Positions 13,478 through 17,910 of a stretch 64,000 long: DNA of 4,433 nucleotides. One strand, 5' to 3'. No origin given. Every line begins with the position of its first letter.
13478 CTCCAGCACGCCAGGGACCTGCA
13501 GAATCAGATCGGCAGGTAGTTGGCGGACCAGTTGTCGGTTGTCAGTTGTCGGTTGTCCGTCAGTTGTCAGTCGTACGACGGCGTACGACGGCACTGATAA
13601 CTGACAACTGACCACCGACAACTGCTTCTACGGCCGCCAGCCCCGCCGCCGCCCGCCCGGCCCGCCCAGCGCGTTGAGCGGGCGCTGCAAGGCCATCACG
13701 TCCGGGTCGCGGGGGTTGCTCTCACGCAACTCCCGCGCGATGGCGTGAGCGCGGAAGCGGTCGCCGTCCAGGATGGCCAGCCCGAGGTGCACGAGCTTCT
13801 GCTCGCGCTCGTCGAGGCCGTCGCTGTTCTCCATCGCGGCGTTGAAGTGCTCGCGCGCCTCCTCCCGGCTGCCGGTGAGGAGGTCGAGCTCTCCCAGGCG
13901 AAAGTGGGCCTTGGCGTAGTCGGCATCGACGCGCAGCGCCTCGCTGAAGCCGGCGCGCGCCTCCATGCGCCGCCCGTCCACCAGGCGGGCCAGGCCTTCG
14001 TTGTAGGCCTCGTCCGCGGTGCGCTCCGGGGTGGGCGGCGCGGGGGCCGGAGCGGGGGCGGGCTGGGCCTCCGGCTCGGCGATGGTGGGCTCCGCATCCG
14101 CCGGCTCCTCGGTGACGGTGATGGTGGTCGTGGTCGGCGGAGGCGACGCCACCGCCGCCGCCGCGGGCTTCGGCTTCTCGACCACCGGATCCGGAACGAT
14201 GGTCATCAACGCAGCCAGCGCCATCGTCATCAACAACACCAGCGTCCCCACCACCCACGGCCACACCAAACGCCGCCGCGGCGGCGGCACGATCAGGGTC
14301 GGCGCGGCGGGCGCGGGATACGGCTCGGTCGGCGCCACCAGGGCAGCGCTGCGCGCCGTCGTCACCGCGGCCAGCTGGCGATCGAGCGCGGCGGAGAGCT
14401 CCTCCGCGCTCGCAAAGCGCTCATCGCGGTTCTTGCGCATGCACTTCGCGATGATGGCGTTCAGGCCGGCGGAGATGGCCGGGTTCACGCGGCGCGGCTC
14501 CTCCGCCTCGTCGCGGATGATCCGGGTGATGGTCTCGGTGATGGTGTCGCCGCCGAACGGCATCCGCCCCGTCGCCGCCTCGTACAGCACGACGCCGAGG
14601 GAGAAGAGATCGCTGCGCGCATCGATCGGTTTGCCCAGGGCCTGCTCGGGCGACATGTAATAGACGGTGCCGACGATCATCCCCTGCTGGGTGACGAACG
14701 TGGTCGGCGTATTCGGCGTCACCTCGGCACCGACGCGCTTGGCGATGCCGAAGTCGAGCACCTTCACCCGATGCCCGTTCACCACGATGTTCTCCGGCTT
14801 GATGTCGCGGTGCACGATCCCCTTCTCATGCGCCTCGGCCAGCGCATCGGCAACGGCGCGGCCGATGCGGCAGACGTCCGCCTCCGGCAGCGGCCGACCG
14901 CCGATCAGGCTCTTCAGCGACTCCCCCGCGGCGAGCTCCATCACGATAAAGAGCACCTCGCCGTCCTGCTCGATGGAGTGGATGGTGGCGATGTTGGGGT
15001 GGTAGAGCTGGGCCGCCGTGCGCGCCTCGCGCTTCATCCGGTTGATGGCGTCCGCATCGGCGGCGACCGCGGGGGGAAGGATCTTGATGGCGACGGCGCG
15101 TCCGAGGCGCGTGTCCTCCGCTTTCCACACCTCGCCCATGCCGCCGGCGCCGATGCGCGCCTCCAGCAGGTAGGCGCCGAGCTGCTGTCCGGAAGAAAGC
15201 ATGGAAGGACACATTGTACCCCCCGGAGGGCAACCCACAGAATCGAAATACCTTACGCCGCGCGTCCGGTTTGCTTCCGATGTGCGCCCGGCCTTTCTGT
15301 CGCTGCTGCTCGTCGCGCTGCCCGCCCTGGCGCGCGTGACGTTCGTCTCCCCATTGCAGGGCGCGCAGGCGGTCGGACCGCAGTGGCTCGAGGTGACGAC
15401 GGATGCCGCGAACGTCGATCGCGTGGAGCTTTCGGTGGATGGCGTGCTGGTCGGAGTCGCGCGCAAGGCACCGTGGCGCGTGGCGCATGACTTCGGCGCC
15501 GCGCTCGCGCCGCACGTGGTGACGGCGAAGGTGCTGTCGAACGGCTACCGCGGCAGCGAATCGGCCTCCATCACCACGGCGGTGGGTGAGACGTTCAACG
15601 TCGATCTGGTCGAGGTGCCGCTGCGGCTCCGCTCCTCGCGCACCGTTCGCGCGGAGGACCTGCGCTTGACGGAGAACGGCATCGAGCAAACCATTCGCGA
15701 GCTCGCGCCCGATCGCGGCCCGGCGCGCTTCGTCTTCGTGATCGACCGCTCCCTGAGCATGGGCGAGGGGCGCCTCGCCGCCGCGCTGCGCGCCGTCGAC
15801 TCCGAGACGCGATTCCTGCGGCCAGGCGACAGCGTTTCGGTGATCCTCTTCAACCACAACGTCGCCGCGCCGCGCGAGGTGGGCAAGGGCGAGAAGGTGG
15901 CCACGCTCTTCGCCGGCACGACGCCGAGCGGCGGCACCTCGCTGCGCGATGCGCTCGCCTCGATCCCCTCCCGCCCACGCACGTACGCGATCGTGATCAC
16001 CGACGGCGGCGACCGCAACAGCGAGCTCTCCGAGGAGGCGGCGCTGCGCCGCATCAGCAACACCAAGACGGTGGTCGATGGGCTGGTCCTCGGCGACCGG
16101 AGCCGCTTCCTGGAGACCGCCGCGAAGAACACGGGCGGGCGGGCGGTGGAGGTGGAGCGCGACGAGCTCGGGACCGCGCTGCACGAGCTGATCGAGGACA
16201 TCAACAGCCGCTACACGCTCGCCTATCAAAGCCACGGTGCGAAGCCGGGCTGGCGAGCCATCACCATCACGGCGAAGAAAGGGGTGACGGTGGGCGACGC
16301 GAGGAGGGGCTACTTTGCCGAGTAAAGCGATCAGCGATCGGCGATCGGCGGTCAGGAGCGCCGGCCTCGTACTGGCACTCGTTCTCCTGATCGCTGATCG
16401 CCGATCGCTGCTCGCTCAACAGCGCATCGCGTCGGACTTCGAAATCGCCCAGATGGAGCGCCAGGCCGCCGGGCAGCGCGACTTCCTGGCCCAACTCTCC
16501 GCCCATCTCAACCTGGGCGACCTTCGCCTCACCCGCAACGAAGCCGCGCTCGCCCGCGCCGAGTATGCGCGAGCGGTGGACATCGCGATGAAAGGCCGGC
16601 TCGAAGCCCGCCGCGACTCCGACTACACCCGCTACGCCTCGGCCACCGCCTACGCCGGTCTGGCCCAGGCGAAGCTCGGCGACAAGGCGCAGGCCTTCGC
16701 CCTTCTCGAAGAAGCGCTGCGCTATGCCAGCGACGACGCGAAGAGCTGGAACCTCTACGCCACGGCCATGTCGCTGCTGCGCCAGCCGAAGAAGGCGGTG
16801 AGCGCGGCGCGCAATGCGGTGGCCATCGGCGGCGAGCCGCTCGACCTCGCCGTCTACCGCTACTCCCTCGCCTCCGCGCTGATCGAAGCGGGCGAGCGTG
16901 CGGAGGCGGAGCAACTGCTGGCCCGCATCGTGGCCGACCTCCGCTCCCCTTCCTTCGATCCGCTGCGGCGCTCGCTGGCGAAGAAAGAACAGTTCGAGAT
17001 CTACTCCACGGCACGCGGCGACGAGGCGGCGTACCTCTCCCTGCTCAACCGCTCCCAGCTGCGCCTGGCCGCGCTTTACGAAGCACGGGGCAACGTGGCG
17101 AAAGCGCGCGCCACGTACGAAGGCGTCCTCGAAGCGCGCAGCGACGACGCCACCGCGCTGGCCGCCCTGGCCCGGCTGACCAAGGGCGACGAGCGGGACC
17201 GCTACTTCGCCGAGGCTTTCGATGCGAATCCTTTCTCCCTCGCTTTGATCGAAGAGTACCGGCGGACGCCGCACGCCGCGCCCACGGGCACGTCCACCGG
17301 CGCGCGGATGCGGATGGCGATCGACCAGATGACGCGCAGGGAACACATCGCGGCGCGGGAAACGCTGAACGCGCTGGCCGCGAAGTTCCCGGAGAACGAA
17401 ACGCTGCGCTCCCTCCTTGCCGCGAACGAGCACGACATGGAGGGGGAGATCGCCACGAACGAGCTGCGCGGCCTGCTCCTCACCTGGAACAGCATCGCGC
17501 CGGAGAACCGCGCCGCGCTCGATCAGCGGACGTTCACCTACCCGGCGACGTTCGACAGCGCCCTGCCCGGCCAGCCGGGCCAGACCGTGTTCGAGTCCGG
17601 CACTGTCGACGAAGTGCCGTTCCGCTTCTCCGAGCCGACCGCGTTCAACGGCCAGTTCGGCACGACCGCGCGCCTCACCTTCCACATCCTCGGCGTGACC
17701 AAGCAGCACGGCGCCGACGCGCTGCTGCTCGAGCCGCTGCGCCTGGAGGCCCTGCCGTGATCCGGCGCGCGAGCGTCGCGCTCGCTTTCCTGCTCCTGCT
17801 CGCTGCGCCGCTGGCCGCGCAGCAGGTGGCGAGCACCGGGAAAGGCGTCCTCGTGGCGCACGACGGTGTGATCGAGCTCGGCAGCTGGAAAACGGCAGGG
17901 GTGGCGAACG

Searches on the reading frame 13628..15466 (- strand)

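Call 11: search_protein_families(library=pfam, proteins=[window:13628-15466:-], max_evalue=0.01)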
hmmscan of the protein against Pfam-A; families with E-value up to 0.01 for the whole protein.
window:13628-15466:- (612 aa): 7 families
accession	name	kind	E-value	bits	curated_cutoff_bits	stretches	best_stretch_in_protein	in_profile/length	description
PF00069.31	Pkinase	-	6.2e-48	163.9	31.7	1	101-355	3-256/263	Protein kinase domain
PF07714.23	PK_Tyr_Ser-Thr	-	1.7e-31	110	23.1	1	102-351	4-249/258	Protein tyrosine and serine/threonine kinase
PF01636.29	APH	-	5.4e-07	30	23.2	0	111-213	11-108/239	Phosphotransferase enzyme family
PF03109.22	ABC1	-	7.4e-06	25.7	22.9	1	138-248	114-220/244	ABC1 atypical kinase-like domain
PF13432.12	TPR_16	-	7.2e-05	23.6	32.7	1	488-549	1-62/65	Tetratricopeptide repeat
PF07719.23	TPR_2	-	0.0013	19.1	27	0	518-546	1-29/34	Tetratricopeptide repeat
PF14559.12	TPR_19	-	0.0035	18.1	25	0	502-546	9-53/68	Tetratricopeptide repeat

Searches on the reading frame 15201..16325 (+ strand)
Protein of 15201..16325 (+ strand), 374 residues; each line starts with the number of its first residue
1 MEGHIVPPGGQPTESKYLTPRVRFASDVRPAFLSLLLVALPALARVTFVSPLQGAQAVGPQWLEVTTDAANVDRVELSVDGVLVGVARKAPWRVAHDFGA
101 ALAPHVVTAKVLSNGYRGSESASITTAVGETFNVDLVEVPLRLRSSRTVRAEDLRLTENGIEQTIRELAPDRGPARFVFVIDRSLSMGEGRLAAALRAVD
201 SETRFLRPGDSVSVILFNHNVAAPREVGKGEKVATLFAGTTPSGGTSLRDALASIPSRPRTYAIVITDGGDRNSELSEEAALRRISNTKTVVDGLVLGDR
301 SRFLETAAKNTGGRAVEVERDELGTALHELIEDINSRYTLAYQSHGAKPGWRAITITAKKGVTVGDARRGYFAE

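Call 32: search_protein_families(library=pfam, proteins=[window:15201-16325:+], max_evalue=0.001)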
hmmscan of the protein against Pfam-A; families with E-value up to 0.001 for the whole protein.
window:15201-16325:+ (374 aa): 4 families
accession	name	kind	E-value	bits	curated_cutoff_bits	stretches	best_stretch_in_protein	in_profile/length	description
PF13519.12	VWA_2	-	1.5e-07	32.4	27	1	178-269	2-106/107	von Willebrand factor type A domain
PF17957.7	Big_7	-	1.7e-06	29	24.1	1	46-106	3-67/70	Bacterial Ig domain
PF00092.34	VWA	-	0.00028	21.6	23.8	0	178-319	3-163/174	von Willebrand factor type A domain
PF09967.15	DUF2201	-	0.00085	19.9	26.4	0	178-268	2-88/123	VWA-like domain (DUF2201)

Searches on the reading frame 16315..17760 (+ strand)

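Call 32: search_protein_families(library=pfam, proteins=[window:16315-17760:+], max_evalue=0.001)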
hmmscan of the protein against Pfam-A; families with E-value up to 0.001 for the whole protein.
window:16315-17760:+ (481 aa): 7 families
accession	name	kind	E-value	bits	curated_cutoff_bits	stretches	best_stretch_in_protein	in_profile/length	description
PF13428.12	TPR_14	-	8.6e-09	35.7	23.5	1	247-288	3-44/44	Tetratricopeptide repeat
PF14559.12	TPR_19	-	8.8e-09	36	25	0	248-288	28-68/68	Tetratricopeptide repeat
PF13174.12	TPR_6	-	9.2e-05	23.3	26.3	0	247-273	2-28/33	Tetratricopeptide repeat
PF22860.2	DUF7017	-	0.00014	22.3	27.5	0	119-207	12-99/141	Domain of unknown function (DUF7017)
PF13181.12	TPR_8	-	0.00027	21.3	25.7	0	247-277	3-33/34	Tetratricopeptide repeat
PF07719.23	TPR_2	-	0.00029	21.2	27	0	113-140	6-33/34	Tetratricopeptide repeat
PF13424.12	TPR_12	-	0.0005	20.7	30.1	0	246-287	4-53/77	Tetratricopeptide repeat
